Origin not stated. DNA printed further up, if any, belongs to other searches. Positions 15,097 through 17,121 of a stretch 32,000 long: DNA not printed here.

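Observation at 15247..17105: Orphan oxygen-sensor-like kinase: two recently duplicated FixL-like PAS modules, HisKA_3 output, and no response regulator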

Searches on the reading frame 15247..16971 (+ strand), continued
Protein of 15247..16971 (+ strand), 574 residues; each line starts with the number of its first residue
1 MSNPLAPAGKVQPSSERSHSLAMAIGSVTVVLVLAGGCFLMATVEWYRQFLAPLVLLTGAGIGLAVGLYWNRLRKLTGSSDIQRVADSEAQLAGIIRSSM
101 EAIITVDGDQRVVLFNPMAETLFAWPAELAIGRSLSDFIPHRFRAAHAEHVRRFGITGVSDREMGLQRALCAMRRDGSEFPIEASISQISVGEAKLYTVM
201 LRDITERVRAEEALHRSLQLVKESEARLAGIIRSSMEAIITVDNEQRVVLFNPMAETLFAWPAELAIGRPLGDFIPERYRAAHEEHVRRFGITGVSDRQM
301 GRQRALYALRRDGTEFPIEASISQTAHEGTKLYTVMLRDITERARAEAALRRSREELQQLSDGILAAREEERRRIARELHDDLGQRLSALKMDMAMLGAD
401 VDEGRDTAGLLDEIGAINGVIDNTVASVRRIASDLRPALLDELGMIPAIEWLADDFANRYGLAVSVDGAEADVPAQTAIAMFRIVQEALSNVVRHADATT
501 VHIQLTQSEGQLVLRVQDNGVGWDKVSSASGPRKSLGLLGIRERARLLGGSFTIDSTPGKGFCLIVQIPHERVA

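Call 15: find_encoding_contigs(protein=P0018, flank=8000, max_places=2)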
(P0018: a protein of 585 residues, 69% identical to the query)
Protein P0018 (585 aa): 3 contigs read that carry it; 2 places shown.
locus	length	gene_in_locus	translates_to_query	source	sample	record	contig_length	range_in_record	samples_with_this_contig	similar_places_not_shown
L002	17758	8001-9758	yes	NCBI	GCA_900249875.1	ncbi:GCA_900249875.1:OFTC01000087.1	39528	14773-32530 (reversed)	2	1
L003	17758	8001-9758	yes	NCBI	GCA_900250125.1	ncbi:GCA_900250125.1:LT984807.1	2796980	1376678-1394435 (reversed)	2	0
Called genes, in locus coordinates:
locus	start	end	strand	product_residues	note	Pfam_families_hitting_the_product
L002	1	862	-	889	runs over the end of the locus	PF02629:CoA_binding (weak), PF13380:CoA_binding_2, PF13607:Succ_CoA_lig, PF19045:Ligase_CoA_2 (weak), PF13549:ATP-grasp_5, PF13302:Acetyltransf_3, PF00583:Acetyltransf_1, PF13508:Acetyltransf_7 (weak), +1 more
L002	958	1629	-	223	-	PF04972:BON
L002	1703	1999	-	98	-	PF00571:CBS (weak)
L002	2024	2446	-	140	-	PF27746:Small_heat_shock_put, PF00011:HSP20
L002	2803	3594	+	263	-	PF00027:cNMP_binding, PF13545:HTH_Crp_2, PF00325:Crp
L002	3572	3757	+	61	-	-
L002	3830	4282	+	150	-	PF00582:Usp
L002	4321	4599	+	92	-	PF07369:DUF1488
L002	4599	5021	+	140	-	-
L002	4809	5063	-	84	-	-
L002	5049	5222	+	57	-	-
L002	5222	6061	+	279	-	PF00582:Usp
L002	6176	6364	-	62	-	PF12244:DUF3606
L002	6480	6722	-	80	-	-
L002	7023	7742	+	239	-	-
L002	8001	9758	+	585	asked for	PF00989:PAS, PF08448:PAS_4, PF13426:PAS_9, PF00989:PAS, PF08448:PAS_4, PF13426:PAS_9, PF07730:HisKA_3, PF13581:HATPase_c_2, +5 more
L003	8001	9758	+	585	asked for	PF00989:PAS, PF08448:PAS_4, PF13426:PAS_9, PF00989:PAS, PF08448:PAS_4, PF13426:PAS_9, PF07730:HisKA_3, PF13581:HATPase_c_2, +5 more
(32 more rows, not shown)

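Call 16: find_encoding_contigs(protein=P0003, flank=10000, max_places=4)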
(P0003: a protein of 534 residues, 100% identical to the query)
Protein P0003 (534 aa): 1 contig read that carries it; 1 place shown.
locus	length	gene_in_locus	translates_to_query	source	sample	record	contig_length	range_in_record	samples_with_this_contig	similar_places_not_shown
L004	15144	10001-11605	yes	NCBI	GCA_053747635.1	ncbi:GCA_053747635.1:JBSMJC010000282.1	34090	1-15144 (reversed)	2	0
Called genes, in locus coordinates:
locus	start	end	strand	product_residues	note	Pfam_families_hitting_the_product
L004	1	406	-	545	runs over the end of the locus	PF00118:Cpn60_TCP1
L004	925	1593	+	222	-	PF12146:Hydrolase_4 (faint), PF20408:Abhydrolase_11 (weak)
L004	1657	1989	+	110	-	PF05957:DUF883, PF19029:DUF883_C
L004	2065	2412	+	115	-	PF13793:Pribosyltran_N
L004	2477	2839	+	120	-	PF01258:zf-dskA_traR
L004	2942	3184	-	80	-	-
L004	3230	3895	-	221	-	PF00881:Nitroreductase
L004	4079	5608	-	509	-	PF01636:APH, PF06414:Zeta_toxin (weak), PF13671:AAA_33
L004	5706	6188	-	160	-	PF04970:LRAT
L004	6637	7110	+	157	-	-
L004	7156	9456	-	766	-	PF00122:E1-E2_ATPase, PF00702:Hydrolase, PF01814:Hemerythrin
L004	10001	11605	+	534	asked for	PF00989:PAS, PF08448:PAS_4, PF13426:PAS_9, PF00989:PAS, PF08448:PAS_4, PF13426:PAS_9, PF07730:HisKA_3, PF13581:HATPase_c_2, +5 more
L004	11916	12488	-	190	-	-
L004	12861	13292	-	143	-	PF20398:DUF6691, PF04143:Sulf_transp (weak)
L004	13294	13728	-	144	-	PF04143:Sulf_transp (weak)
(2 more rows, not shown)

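Call 17: find_encoding_contigs(protein=P0002, flank=10000, max_places=4)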
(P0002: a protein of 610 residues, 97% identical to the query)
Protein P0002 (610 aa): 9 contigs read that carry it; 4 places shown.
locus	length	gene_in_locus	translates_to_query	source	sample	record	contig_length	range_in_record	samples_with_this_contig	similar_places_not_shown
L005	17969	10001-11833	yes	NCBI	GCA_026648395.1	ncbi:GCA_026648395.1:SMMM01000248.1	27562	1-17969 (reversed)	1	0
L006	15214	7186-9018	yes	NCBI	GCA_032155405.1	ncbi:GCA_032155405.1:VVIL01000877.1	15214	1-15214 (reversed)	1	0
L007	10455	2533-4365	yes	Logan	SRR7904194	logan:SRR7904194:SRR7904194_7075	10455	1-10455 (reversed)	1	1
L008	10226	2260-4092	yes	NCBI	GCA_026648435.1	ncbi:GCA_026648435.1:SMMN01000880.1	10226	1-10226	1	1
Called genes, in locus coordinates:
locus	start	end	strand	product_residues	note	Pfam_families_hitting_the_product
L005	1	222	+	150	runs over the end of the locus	PF00582:Usp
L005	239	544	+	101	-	PF07369:DUF1488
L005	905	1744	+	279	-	PF00582:Usp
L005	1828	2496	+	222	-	PF12146:Hydrolase_4 (faint)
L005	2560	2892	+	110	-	PF05957:DUF883, PF19029:DUF883_C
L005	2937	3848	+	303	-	PF13793:Pribosyltran_N, PF00156:Pribosyltran, PF14572:Pribosyl_synth (weak)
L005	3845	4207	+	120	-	PF01258:zf-dskA_traR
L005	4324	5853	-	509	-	PF01636:APH (weak), PF06414:Zeta_toxin (weak), PF13671:AAA_33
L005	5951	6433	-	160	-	PF04970:LRAT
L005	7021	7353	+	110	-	-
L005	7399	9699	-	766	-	-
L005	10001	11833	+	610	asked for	PF00989:PAS, PF08448:PAS_4, PF13426:PAS_9, PF00989:PAS, PF08448:PAS_4, PF13426:PAS_9, PF07730:HisKA_3, PF02518:HATPase_c, +5 more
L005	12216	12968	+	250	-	PF00005:ABC_tran, PF02463:SMC_N (faint), PF13304:AAA_21 (faint)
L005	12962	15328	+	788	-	PF02687:FtsX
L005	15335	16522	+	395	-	PF25919:BSH_CusB (faint), PF00364:Biotin_lipoyl (faint), PF25917:BSH_RND, PF25989:YknX_C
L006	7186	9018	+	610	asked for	PF00989:PAS, PF08448:PAS_4, PF13426:PAS_9, PF00989:PAS, PF08448:PAS_4, PF13426:PAS_9, PF07730:HisKA_3, PF02518:HATPase_c, +5 more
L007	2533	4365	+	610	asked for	PF00989:PAS, PF08448:PAS_4, PF13426:PAS_9, PF00989:PAS, PF08448:PAS_4, PF13426:PAS_9, PF07730:HisKA_3, PF02518:HATPase_c, +5 more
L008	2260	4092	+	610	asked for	PF00989:PAS, PF08448:PAS_4, PF13426:PAS_9, PF00989:PAS, PF08448:PAS_4, PF13426:PAS_9, PF07730:HisKA_3, PF02518:HATPase_c, +5 more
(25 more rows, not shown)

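Call 25: find_related_loci(query=window:15247-16971:+, collection=genome_contigs, flank=6000)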
Query window:15247-16971:+ (574 aa) in genome_contigs; peptide patterns used: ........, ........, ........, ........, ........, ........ (x = any residue, [..] = any of these).
600 stretches matched a pattern (row limit reached: there are more); 585 encode a relative of the query (tblastn E <= 1e-3); the best 80 are kept; 80 distinct loci.
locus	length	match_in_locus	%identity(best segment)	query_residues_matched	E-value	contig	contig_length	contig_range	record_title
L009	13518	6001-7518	78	69-572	0e+0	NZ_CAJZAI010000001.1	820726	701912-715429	Cupriavidus laharis strain LMG 23992 isolate 1263a, whole genome shotgun sequence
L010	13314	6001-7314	88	1-574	0e+0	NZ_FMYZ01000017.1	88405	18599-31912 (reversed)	Cupriavidus sp. YR651, whole genome shotgun sequence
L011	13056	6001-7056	66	84-569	3e-140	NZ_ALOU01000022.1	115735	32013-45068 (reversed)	Cupriavidus sp. BIS7 contig22, whole genome shotgun sequence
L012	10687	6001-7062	66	81-569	1e-139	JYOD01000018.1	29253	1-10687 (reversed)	Burkholderiaceae bacterium 16 contig18, whole genome shotgun sequence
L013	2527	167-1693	46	55-569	8e-144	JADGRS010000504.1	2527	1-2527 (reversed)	MAG: Burkholderiales bacterium isolate Chersky.9_13 contig-100_20836, whole genome shotgun sequence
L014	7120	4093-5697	46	30-569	1e-135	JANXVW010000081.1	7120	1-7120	MAG: Betaproteobacteria bacterium isolate GL140_1_metabat_206_sub GL140_1_k141_98764, whole genome shotgun sequence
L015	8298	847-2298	50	84-569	1e-131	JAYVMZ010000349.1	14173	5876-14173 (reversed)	MAG: Betaproteobacteria bacterium isolate GL61_DN_metabinner_6_sub GL61_DN_metabinner_6_sub_348, whole genome shotgun se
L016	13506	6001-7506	48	66-569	3e-135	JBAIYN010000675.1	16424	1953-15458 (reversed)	MAG: Burkholderiales bacterium isolate bin_82 c_000001421041, whole genome shotgun sequence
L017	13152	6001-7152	56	55-569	1e-121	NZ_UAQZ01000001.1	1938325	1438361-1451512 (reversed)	Burkholderia cenocepacia strain NCTC13227, whole genome shotgun sequence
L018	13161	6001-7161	58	52-569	2e-118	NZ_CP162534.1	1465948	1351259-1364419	Burkholderia anthina strain LMG 22950 chromosome 3, complete sequence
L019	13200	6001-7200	57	49-569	3e-117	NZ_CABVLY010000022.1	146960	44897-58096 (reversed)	Burkholderia anthina isolate LMG 20980, whole genome shotgun sequence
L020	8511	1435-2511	48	85-569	9e-96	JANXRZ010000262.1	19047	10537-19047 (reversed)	MAG: Proteobacteria bacterium isolate 336R_metabat_400 336R_k141_283929, whole genome shotgun sequence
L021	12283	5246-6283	48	87-569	3e-95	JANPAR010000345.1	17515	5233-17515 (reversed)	MAG: Burkholderiales bacterium isolate VAR_79_metabat_185 VAR_79_k141_599815, whole genome shotgun sequence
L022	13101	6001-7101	50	64-569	7e-95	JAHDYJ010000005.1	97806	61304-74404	MAG: Burkholderiales bacterium isolate PRO12 NODE_656_length_97806_cov_7.494338, whole genome shotgun sequence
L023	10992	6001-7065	50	80-569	2e-93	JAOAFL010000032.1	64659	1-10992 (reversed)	MAG: Burkholderiales bacterium isolate SKW287 k141_618026, whole genome shotgun sequence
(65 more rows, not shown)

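Call 35: list_cluster_members(proteins=[P0003, P0031, P0036, P0034, P0028, P0004, P0022])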
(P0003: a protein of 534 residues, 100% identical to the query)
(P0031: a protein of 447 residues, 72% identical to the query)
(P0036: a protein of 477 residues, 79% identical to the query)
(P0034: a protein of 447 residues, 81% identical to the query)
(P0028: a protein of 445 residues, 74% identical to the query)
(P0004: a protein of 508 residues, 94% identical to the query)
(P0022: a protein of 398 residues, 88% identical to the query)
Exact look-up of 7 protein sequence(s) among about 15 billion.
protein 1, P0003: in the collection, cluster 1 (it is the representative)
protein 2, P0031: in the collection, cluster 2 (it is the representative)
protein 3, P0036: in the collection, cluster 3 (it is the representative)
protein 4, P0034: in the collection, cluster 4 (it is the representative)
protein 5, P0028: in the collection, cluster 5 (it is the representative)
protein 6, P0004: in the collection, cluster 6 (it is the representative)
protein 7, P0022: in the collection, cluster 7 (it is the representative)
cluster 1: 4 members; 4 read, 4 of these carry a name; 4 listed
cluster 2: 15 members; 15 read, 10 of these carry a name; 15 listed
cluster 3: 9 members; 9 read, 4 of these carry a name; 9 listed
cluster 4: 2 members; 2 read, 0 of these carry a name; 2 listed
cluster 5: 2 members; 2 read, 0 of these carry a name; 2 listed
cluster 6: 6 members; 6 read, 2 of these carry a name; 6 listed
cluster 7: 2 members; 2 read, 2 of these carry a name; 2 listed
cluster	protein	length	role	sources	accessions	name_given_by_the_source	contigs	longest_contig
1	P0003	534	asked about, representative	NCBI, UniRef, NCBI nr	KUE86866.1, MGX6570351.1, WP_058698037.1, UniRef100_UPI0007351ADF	histidine kinase [Cupriavidus necator] | PAS domain-containing sensor histidine kinase n=1 Tax=Cupriavidus necator TaxID=106590 ...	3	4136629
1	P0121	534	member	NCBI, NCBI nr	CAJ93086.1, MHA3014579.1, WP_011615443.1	PAS domain-containing sensor histidine kinase [Cupriavidus necator] | signal transduction histidine kinase containing PAS/PAC sensor domain [Cupriavidus ...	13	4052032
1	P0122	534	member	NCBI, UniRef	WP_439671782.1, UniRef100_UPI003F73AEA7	PAS domain-containing sensor histidine kinase [Cupriavidus necator] | PAS domain-containing sensor histidine kinase n=1 Tax=Cupriavidus necator TaxID=106590 ...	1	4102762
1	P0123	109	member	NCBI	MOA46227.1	Signal transduction histidine-protein kinase/phosphatase DegS [compost metagenome]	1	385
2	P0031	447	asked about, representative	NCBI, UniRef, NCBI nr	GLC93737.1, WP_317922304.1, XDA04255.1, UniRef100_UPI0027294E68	hypothetical protein Tamer19_31450 [Cupriavidus sp. TA19] | PAS domain-containing sensor histidine kinase n=1 Tax=unclassified Cupriavidus ... | PAS domain-containing sensor histidine kinase [Cupriavidus sp. TA19]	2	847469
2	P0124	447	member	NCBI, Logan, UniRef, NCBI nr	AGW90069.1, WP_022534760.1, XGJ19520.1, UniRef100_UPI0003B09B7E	PAS domain S-box protein [Cupriavidus sp. DF5525] | sensor histidine kinase n=1 Tax=Cupriavidus sp. DF5525 TaxID=3160989 RepID=UPI0003B09B7E | histidine kinase [Ralstonia pickettii DTP0602]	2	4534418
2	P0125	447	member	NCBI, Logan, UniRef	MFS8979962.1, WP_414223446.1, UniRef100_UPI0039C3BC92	PAS domain-containing sensor histidine kinase [Cupriavidus necator] | PAS domain-containing sensor histidine kinase n=1 Tax=Cupriavidus necator TaxID=106590 ...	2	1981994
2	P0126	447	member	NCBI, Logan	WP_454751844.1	sensor histidine kinase [Cupriavidus necator]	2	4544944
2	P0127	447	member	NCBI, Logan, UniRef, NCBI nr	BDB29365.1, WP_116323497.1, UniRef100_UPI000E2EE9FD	PAS domain S-box protein (plasmid) [Cupriavidus sp. P-10] | PAS domain-containing sensor histidine kinase n=1 Tax=Cupriavidus sp. P-10 TaxID=2027911 ... | PAS domain-containing sensor histidine kinase [Cupriavidus sp. P-10]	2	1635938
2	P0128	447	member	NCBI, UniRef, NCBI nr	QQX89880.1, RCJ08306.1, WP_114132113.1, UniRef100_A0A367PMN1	PAS domain S-box protein (plasmid) [Cupriavidus necator] | PAS domain S-box protein n=1 Tax=Cupriavidus necator TaxID=106590 RepID=A0A367PMN1_CUPNE | PAS domain-containing sensor histidine kinase [Cupriavidus necator]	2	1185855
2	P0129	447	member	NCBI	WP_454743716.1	sensor histidine kinase [Cupriavidus necator]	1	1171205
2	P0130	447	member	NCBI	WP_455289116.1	PAS domain-containing sensor histidine kinase [Cupriavidus necator]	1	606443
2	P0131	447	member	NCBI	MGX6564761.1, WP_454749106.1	sensor histidine kinase [Cupriavidus necator]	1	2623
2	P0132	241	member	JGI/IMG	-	signal transduction histidine kinase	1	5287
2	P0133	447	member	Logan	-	-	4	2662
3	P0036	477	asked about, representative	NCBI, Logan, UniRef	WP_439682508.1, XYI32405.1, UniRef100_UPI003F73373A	PAS domain S-box protein [Cupriavidus oxalaticus] | PAS domain-containing sensor histidine kinase n=1 Tax=Cupriavidus oxalaticus TaxID=96344 ...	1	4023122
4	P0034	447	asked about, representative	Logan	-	-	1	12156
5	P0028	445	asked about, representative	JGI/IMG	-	-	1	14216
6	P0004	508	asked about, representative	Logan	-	-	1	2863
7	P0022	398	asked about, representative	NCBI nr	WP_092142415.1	PAS domain-containing sensor histidine kinase [Cupriavidus sp. YR651]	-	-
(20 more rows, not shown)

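Call 36: find_encoding_contigs(protein=P0031, flank=8000, max_places=3)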
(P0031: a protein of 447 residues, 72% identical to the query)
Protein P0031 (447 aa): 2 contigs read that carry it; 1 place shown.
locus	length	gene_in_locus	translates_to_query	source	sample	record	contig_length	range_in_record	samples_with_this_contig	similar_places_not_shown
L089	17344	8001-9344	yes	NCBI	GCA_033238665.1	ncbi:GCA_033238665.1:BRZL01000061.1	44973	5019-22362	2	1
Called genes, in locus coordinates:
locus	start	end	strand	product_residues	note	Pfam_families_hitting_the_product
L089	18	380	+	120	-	PF11750:DUF3307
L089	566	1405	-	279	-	PF00582:Usp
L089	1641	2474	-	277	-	PF00582:Usp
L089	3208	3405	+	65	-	-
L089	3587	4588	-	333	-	PF08240:ADH_N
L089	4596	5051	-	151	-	PF00582:Usp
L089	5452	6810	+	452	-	PF00753:Lactamase_B, PF23023:Anti-Pycsar_Apyc1 (faint), PF12706:Lactamase_B_2, PF16661:Lactamase_B_6 (weak), PF10996:Beta-Casp, PF07521:RMMBL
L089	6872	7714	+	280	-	PF00582:Usp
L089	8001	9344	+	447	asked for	PF00989:PAS, PF13188:PAS_8 (weak), PF08448:PAS_4, PF13426:PAS_9, PF07730:HisKA_3, PF02518:HATPase_c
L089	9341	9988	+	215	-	PF00072:Response_reg, PF00196:GerE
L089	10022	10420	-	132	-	-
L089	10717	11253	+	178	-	-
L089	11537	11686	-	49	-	-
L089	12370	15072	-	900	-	PF02629:CoA_binding (weak), PF13380:CoA_binding_2, PF13607:Succ_CoA_lig, PF19045:Ligase_CoA_2 (weak), PF13549:ATP-grasp_5, PF00583:Acetyltransf_1, PF13302:Acetyltransf_3, PF13508:Acetyltransf_7 (faint)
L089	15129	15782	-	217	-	PF04972:BON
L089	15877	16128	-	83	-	PF04972:BON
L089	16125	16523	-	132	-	PF04972:BON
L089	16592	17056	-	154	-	PF00571:CBS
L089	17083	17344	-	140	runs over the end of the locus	PF27746:Small_heat_shock_put, PF00011:HSP20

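Call 39: find_homologous_proteins(query=L089:9341-9988:+, max_evalue=1e-30)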
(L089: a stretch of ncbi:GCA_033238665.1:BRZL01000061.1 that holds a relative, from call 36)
Query L089:9341-9988:+ (215 aa): 6726 proteins with E <= 1e-30 among 8000 candidates; the best 120 are listed.
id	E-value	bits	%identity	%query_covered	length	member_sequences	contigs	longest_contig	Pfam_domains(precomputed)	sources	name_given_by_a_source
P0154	3.5e-131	453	98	100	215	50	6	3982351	PF00196.26,PF00072.31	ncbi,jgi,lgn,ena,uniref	ncbi:response regulator transcription factor [Cupriavidus necator]|uniref:response regulator transcr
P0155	2.9e-114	398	87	100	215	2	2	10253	PF00196.26,PF00072.31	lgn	-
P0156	1.6e-112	392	86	100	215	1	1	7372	PF00196.26,PF00072.31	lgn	-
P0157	7.2e-112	390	86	100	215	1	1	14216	PF00196.26,PF00072.31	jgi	-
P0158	1.9e-111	388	86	99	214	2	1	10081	PF00196.26,PF00072.31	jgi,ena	-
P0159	2.7e-111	388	85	100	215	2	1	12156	PF00196.26,PF00072.31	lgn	-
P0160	4.0e-111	387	84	100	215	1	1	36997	PF00196.26,PF00072.31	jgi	-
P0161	5.0e-109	381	82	100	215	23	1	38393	PF00196.26,PF00072.31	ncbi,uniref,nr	ncbi:response regulator [Cupriavidus numazuensis]|uniref:Response regulator UvrY n=2 Tax=Cupriavidus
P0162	1.5e-108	379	84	100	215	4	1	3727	PF00196.26,PF00072.31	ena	-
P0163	1.9e-106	372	83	100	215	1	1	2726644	PF00196.26,PF00072.31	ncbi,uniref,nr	ncbi:response regulator transcription factor [Cupriavidus sp. WKF15]|uniref:response regulator n=1 T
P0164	4.6e-105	368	83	98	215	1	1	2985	PF00196.26,PF00072.31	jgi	jgi:DNA-binding NarL/FixJ family response regulator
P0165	4.5e-104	364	81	100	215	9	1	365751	PF00196.26,PF00072.31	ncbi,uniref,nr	ncbi:response regulator transcription factor [Cupriavidus sp. BIS7]|uniref:response regulator n=1 Ta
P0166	1.6e-103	363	81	100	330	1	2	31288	PF13426.14,PF00196.26,PF08448.17,PF00989.32,PF00072.31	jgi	jgi:PAS domain S-box-containing protein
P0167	1.9e-103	362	79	100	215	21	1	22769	PF00196.26,PF00072.31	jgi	-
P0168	2.6e-102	359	78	100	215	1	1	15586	PF00196.26,PF00072.31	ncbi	-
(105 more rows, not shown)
